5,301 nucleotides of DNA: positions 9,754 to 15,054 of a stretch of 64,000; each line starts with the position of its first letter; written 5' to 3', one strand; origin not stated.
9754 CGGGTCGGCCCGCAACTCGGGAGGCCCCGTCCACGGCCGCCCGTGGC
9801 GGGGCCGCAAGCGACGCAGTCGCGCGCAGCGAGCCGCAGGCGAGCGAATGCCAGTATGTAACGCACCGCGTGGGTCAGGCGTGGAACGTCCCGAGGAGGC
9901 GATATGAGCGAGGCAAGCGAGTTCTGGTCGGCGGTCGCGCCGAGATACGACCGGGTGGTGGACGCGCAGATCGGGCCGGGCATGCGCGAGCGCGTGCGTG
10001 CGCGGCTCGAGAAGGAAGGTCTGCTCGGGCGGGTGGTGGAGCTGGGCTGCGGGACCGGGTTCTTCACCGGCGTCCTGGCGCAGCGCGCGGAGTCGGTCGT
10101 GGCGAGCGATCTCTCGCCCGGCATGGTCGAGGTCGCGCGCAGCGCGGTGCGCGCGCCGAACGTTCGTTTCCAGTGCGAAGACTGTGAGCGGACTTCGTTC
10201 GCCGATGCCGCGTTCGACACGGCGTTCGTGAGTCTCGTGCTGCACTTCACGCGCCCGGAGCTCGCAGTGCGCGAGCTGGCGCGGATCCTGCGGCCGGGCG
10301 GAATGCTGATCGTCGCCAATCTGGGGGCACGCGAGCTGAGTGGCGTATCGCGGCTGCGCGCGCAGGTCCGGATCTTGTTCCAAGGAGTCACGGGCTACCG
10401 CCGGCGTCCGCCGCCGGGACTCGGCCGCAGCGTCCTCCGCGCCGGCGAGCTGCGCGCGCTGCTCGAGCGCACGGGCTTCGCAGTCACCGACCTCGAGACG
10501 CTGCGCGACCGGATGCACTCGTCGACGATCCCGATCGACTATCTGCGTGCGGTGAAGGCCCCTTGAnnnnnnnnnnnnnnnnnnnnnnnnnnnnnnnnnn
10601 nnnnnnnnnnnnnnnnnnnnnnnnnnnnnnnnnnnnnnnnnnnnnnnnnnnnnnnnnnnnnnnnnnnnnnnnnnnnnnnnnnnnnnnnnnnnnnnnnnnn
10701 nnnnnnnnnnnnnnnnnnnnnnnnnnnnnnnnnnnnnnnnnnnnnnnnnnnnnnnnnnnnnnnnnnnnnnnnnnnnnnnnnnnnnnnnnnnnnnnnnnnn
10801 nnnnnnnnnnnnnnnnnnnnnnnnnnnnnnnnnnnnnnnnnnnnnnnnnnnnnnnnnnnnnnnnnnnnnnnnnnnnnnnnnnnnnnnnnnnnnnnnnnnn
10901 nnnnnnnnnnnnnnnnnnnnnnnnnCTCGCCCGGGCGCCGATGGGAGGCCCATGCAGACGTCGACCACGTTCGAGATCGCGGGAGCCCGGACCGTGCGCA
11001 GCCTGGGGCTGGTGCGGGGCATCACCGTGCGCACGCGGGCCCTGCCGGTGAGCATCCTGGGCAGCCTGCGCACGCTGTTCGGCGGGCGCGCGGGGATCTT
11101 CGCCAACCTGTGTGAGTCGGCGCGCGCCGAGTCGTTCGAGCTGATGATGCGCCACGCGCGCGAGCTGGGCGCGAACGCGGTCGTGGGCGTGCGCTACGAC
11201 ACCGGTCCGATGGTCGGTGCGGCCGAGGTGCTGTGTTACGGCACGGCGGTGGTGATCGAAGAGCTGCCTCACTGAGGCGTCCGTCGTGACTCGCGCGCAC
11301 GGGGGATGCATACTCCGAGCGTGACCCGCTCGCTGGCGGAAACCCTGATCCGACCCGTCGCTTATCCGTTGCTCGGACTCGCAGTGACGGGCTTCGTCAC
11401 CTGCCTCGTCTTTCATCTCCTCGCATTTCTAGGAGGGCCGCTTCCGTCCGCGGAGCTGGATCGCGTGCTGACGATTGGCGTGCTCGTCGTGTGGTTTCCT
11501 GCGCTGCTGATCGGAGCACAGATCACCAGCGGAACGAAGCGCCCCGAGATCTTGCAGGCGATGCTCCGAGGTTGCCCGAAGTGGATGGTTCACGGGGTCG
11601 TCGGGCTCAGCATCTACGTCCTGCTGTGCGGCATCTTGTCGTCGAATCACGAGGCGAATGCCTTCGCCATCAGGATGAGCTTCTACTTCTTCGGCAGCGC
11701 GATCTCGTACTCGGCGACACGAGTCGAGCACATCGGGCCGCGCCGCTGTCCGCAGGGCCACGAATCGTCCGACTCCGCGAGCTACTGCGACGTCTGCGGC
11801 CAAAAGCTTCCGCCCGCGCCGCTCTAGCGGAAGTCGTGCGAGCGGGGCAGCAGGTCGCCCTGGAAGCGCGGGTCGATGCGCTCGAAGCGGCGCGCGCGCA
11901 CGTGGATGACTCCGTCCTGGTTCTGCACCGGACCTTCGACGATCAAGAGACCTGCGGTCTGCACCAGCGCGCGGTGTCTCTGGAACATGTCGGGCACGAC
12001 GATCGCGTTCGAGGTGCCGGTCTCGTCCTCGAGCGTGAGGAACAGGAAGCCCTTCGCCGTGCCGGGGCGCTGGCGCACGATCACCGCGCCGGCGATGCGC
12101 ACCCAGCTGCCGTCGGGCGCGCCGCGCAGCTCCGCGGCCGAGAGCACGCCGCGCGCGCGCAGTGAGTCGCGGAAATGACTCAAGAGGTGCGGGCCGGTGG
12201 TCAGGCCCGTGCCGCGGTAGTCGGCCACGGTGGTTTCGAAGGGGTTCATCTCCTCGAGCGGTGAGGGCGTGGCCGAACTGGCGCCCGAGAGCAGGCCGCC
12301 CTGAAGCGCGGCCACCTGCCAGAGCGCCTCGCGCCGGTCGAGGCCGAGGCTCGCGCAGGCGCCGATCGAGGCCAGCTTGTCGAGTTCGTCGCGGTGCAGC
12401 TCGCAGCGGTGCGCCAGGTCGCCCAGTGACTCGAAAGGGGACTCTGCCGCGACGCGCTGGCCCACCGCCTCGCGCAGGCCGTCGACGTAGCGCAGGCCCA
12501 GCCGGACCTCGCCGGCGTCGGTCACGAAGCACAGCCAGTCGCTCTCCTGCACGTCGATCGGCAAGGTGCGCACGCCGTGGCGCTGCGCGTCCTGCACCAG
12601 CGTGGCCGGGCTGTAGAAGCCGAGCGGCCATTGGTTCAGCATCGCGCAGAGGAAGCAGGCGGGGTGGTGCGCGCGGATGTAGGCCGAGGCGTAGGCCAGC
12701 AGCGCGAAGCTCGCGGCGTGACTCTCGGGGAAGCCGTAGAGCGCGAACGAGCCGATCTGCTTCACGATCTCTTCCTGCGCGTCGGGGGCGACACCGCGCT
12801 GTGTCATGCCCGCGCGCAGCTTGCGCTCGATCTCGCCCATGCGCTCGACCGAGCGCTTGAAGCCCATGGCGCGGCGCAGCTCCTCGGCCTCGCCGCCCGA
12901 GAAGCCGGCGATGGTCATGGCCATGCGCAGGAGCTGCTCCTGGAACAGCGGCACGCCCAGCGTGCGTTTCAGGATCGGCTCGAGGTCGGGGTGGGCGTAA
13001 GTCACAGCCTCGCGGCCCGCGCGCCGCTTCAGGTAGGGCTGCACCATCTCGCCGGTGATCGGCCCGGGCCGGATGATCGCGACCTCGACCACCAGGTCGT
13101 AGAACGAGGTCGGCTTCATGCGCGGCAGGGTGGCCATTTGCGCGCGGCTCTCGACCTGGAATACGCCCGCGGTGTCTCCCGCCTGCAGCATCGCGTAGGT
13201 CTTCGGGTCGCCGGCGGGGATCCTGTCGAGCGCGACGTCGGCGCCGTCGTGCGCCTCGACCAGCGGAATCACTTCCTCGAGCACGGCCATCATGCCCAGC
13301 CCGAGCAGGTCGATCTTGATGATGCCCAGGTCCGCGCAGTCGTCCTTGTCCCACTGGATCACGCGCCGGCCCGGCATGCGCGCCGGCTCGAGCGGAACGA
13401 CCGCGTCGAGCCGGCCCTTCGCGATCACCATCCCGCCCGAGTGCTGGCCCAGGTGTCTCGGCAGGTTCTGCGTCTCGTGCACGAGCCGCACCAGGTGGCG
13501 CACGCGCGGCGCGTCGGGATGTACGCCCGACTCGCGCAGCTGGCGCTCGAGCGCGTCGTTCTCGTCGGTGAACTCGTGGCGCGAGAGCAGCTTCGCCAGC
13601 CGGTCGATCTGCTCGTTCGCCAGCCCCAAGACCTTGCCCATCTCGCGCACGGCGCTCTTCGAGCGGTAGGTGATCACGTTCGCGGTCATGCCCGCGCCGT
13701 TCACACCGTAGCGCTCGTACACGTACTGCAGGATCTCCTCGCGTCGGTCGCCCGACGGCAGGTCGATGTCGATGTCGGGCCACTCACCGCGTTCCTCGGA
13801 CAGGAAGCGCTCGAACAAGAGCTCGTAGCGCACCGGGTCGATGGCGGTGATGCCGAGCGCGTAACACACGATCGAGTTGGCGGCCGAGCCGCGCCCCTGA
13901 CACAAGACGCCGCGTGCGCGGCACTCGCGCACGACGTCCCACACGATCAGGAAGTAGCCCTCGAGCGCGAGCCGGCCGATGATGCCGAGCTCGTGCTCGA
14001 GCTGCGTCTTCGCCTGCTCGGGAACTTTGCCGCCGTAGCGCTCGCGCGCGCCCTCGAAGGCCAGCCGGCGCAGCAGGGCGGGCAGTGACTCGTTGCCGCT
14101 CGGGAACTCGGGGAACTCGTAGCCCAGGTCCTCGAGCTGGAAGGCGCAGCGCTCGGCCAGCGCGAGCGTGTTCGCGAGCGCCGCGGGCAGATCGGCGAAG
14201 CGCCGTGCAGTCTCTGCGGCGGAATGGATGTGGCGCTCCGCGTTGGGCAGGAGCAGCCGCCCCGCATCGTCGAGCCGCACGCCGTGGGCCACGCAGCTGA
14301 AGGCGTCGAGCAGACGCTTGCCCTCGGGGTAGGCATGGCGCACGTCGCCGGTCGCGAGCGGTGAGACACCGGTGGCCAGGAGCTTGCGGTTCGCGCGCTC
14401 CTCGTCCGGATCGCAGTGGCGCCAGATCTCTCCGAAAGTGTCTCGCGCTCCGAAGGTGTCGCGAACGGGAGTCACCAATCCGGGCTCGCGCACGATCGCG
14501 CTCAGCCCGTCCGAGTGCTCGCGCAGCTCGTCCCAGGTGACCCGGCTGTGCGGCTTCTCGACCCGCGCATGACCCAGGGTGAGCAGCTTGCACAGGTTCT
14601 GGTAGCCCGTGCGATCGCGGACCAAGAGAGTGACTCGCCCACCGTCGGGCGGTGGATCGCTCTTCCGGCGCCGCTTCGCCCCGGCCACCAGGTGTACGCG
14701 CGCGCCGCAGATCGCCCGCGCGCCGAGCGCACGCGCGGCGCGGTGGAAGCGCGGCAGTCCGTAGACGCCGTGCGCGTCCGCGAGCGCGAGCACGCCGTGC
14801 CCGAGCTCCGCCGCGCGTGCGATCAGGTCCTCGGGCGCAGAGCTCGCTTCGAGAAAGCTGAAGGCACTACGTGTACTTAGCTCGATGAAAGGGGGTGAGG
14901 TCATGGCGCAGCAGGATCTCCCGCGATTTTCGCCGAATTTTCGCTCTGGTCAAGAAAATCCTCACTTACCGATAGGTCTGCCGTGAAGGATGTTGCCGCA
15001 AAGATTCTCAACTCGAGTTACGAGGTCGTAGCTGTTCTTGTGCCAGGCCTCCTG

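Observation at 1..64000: Heptamer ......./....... occurs about once per kb, in all reading frames, roughly 9-fold over composition expectation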

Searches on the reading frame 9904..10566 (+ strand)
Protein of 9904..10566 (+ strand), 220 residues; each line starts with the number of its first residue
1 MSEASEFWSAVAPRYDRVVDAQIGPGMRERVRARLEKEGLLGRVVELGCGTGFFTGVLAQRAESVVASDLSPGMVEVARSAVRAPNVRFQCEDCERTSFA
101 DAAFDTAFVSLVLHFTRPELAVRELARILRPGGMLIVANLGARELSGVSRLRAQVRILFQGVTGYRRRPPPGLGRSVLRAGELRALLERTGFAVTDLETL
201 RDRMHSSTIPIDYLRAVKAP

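Call 23: search_protein_families(library=pfam, proteins=[window:9904-10566:+])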
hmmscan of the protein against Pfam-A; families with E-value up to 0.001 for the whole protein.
window:9904-10566:+ (220 aa): 12 families
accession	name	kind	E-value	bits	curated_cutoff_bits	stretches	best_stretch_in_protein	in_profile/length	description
PF08241.18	Methyltransf_11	-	4.4e-26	91.8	21.2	1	46-137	2-95/95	Methyltransferase domain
PF13649.12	Methyltransf_25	-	1.3e-22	80.7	27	1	44-133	1-97/97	Methyltransferase domain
PF13847.12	Methyltransf_31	-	7.1e-15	55.4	27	1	43-144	6-117/145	Methyltransferase domain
PF13489.12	Methyltransf_23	-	8.1e-14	52.1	27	1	28-196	10-163/164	Methyltransferase domain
PF08242.18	Methyltransf_12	-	1.5e-12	48.5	30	1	45-135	1-98/98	Methyltransferase domain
PF01209.24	Ubie_methyltran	-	1.1e-08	35.1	20.1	1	36-142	45-156/233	ubiE/COQ5 methyltransferase family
PF05401.17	NodS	-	7.1e-07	29.7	24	1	37-137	40-144/201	Nodulation protein S (NodS)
PF01728.25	FtsJ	-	2.1e-05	24.9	24.1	1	42-101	23-82/181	FtsJ-like methyltransferase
PF05148.21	Methyltransf_8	-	2.2e-05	24.9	27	1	81-147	100-166/219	Hypothetical methyltransferase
PF05175.20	MTS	-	0.00021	21.4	23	1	35-92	27-86/170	Methyltransferase small domain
PF01135.25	PCMT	-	0.00072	19.8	20.3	1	43-137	76-171/210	Protein-L-isoaspartate(D-aspartate) O-methyltransferase (PCMT)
PF07021.18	MetW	-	0.00073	19.7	21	1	42-130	15-103/193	Methionine biosynthesis protein MetW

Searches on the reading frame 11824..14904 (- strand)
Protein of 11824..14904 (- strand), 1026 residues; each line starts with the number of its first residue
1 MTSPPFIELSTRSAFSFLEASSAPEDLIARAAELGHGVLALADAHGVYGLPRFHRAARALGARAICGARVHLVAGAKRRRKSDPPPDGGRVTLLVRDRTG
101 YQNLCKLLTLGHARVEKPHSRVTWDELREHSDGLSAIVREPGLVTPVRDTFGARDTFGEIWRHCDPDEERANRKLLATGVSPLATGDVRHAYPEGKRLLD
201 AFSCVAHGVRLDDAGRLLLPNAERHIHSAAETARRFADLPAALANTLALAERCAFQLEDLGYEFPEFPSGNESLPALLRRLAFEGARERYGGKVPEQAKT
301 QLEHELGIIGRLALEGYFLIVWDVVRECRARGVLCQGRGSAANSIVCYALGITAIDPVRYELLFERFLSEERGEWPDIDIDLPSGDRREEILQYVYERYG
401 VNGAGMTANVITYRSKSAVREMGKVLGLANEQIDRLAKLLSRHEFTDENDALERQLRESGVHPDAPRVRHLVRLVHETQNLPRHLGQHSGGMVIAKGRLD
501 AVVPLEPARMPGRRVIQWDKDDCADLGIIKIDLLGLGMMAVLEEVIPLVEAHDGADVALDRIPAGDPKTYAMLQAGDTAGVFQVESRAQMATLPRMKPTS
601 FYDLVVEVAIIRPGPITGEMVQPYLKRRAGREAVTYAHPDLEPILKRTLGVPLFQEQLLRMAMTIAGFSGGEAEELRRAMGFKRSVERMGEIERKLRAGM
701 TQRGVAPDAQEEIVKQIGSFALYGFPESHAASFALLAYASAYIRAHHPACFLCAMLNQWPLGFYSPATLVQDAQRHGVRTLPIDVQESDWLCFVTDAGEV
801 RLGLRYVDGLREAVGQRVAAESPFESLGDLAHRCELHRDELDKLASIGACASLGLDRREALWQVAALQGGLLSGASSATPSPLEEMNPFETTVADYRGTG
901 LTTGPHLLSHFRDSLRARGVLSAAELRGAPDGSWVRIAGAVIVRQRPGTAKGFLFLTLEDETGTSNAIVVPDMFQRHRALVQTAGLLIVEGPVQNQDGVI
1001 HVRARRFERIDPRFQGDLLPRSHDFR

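Call 10: search_protein_families(library=pfam, proteins=[window:11824-14904:-])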
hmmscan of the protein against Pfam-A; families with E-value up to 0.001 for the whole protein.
window:11824-14904:- (1026 aa): 5 families
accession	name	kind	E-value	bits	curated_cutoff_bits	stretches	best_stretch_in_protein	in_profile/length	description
PF07733.18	DNA_pol3_alpha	-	1.1e-82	278.1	23.9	1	277-535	2-260/260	Bacterial DNA polymerase III alpha NTPase domain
PF17657.6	DNA_pol3_finger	-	3.7e-54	183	22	1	539-703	2-165/166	Bacterial DNA polymerase III alpha subunit finger domain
PF02811.25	PHP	-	1.2e-19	71.6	26.4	1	9-141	2-123/164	PHP domain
PF14579.12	HHH_6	-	3.2e-16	59.8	25.6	1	777-860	1-90/90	Helix-hairpin-helix motif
PF01336.31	tRNA_anti-codon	-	4.7e-06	26.9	27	1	935-1008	1-73/75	OB-fold nucleic acid binding domain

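Call 12: find_related_loci(query=window:11824-14904:-, collection=genome_contigs, flank=10000)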
Query window:11824-14904:- (1026 aa) in genome_contigs; peptide patterns used: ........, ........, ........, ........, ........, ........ (x = any residue, [..] = any of these).
599 stretches matched a pattern (row limit reached: there are more); 585 encode a relative of the query (tblastn E <= 1e-3); the best 80 are kept; 80 distinct loci.
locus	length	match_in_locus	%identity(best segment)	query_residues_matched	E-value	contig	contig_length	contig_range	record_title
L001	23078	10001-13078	86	1-1026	0e+0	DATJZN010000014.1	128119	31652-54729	MAG TPA_asm: Myxococcota bacterium isolate SMAG_U15179 k141_2608155, whole genome shotgun sequence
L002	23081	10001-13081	85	1-1026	0e+0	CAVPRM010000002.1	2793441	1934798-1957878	MAG: uncultured delta proteobacterium isolate MFD10007.bin.2.43 genome assembly, contig: contig_21206, whole genome shot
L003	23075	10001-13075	73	6-1026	0e+0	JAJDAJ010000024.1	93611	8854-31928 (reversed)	MAG: Deltaproteobacteria bacterium isolate OFTM108 OFTM108_23, whole genome shotgun sequence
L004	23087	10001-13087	72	7-1026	0e+0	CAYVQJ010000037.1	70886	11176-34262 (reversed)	MAG TPA_asm: uncultured Myxococcales bacterium isolate binchicken_co165_377 genome assembly, contig: k141_1740244, whole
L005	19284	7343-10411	73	1-1025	0e+0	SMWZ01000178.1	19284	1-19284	MAG: Deltaproteobacteria bacterium isolate CR02bin3 k141_1353761, whole genome shotgun sequence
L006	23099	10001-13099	60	6-1026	0e+0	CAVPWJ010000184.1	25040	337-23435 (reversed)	MAG: uncultured delta proteobacterium isolate MFD10097.bin.2.19 genome assembly, contig: contig_2603, whole genome shotg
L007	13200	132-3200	60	6-1026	0e+0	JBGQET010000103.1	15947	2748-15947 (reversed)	MAG: Candidatus Binatia bacterium isolate OBJ2_061818_090_70 k141_249216_length_15947_cov_14.4282, whole genome shotgun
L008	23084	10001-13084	59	6-1026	0e+0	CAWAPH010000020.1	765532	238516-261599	MAG: uncultured delta proteobacterium isolate MFD03804.bin.2.13 genome assembly, contig: contig_4760, whole genome shotg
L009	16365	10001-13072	60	6-1025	0e+0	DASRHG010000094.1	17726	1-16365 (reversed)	MAG TPA_asm: Candidatus Binatia bacterium isolate SMAG_U10078 k141_239790, whole genome shotgun sequence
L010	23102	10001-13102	59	3-1025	0e+0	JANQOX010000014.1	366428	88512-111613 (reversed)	MAG: Myxococcota bacterium isolate IP29b_bin.147 k99_3051475, whole genome shotgun sequence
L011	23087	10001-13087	58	6-1025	0e+0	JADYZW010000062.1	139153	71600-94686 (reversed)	MAG: Deltaproteobacteria bacterium isolate SJ588 c_000001810717, whole genome shotgun sequence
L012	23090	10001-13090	59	6-1026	0e+0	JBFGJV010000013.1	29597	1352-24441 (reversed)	MAG: Myxococcota bacterium isolate Mix_sand03.2021.01.D.30 k141_1318946_length_29597_cov_21.3887, whole genome shotgun s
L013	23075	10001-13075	58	1-1025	0e+0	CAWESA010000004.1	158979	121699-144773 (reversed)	MAG: uncultured delta proteobacterium isolate MFD04944.bin.1.34 genome assembly, contig: contig_46804, whole genome shot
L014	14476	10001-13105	60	1-1026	0e+0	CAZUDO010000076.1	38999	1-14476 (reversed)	MAG TPA_asm: uncultured Candidatus Binatia bacterium isolate binchicken_co165_346 genome assembly, contig: k141_250926,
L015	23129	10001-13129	59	6-1026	0e+0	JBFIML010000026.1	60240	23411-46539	MAG: Myxococcota bacterium isolate Mix_sand12.2021.10.G.3 k141_884552_length_60240_cov_39.5095, whole genome shotgun seq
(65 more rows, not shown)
